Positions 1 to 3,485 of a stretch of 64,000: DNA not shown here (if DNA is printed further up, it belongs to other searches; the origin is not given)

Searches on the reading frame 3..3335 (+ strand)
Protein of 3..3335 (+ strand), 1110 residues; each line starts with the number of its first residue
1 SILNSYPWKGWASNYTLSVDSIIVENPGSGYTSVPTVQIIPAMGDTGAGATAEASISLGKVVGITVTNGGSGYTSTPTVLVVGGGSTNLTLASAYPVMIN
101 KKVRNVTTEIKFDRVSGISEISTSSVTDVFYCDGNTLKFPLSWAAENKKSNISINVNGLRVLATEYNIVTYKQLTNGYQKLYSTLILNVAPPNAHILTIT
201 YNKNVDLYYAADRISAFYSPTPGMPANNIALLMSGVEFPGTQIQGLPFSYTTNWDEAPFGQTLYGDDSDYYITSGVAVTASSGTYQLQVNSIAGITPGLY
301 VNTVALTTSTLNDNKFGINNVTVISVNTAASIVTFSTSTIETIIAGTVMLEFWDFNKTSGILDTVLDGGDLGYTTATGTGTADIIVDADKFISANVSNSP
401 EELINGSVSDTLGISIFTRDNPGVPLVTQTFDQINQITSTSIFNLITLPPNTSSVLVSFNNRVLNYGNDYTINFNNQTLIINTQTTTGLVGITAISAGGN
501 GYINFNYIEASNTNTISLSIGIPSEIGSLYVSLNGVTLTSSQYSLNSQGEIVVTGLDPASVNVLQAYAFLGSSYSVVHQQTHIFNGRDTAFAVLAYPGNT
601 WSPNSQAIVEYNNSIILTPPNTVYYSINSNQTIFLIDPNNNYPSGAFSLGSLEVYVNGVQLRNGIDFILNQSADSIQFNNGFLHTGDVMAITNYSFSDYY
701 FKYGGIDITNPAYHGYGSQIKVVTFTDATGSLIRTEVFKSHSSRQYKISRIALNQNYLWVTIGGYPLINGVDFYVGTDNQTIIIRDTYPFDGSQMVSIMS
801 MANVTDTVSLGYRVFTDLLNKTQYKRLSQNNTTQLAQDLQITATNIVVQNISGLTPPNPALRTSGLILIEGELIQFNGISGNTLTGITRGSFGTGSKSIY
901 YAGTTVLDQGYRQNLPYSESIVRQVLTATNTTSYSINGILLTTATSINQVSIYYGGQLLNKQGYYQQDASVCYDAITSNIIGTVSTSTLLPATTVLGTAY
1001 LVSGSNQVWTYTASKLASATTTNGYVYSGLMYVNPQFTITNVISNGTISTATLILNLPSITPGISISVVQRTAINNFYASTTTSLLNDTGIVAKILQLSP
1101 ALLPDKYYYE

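Call 9: search_protein_families(library=phrogs, proteins=[window:3-3335:+], max_evalue=0.00001)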
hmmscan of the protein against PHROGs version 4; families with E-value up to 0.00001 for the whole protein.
window:3-3335:+ (1110 aa): 2 families
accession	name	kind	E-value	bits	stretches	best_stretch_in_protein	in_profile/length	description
phrog_1922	-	tail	7.4e-09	35.6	1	14-107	829-914/932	baseplate hub subunit and tail lysozyme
phrog_460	-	connector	1.3e-08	35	1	17-85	229-295/385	head closure Hc2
